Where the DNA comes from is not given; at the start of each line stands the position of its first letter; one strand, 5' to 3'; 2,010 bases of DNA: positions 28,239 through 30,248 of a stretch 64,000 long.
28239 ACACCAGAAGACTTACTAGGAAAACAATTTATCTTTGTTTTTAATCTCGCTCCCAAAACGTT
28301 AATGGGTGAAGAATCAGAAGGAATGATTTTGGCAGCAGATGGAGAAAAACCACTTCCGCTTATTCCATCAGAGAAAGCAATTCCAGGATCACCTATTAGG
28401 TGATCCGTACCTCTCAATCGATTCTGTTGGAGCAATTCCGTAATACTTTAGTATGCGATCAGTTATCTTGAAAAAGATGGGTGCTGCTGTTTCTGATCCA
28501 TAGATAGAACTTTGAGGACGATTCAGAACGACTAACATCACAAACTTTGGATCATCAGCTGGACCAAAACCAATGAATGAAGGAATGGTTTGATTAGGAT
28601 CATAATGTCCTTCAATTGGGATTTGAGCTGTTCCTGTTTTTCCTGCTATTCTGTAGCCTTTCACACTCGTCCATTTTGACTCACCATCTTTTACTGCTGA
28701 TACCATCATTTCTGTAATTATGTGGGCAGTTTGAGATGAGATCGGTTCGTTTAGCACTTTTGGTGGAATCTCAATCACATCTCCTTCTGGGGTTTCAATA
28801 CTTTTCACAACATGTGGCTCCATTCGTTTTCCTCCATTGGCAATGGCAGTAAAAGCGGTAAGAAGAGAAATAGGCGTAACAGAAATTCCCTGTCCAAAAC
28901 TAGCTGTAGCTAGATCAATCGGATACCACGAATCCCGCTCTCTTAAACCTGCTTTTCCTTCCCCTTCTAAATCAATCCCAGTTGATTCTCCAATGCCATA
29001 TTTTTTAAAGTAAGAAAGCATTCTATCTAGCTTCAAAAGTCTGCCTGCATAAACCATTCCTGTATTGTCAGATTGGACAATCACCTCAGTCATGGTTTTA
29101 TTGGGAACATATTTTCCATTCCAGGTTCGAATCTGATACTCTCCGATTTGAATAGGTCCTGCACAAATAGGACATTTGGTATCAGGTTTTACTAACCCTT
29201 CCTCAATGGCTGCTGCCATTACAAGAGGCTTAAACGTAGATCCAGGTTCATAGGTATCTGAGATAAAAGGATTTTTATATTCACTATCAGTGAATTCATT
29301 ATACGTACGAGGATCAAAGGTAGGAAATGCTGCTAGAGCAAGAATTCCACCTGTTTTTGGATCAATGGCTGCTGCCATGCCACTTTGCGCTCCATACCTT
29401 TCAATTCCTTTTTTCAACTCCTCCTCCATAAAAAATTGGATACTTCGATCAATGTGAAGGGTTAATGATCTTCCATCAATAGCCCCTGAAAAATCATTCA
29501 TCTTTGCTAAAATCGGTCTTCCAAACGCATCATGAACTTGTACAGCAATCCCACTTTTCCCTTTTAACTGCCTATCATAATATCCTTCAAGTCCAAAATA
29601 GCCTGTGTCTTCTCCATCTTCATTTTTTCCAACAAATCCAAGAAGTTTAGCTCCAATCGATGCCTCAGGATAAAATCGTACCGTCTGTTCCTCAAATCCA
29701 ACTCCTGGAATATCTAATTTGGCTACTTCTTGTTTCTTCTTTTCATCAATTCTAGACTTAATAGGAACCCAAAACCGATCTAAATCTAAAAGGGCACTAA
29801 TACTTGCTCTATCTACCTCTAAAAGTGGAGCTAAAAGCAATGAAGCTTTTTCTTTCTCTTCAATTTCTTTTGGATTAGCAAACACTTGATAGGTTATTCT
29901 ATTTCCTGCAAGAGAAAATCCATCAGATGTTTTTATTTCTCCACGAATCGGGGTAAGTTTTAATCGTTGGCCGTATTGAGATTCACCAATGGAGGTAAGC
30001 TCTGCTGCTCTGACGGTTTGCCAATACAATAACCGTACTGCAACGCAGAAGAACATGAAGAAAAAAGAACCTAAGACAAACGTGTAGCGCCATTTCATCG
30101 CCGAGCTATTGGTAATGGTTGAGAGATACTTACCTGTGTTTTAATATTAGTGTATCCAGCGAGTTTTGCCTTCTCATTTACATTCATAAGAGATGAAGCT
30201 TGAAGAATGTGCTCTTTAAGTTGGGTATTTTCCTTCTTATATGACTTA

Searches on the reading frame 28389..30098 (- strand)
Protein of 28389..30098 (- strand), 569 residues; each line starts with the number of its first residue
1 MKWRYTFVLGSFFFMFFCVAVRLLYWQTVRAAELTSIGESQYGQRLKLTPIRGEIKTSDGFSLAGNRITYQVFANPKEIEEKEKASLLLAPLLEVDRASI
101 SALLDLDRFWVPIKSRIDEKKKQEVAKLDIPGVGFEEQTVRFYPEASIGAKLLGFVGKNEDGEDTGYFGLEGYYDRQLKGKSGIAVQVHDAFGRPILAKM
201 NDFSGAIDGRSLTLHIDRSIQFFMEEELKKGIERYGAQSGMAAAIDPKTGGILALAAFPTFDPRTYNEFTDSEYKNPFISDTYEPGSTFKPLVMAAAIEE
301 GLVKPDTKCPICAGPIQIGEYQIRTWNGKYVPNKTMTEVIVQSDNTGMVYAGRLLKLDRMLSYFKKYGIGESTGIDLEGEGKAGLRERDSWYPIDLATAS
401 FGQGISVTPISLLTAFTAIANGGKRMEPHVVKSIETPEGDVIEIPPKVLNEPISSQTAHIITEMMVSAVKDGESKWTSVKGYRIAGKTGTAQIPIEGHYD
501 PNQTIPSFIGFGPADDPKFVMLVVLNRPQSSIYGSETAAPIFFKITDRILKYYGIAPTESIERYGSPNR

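Call 8: search_protein_families(library=pfam, proteins=[window:28389-30098:-], max_evalue=0.001)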
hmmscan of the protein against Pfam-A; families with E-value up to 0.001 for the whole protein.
window:28389-30098:- (569 aa): 3 families
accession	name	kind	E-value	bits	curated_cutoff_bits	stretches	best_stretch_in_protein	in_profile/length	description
PF00905.27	Transpeptidase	-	1.5e-75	254.7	22.1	1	240-546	1-298/299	Penicillin binding protein transpeptidase domain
PF03717.20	PBP_dimer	-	1.2e-17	65.3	24.4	1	49-196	3-176/180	Penicillin-binding Protein dimerisation domain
PF13354.11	Beta-lactamase2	-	9.4e-05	22.3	22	1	282-422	20-149/214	Beta-lactamase enzyme family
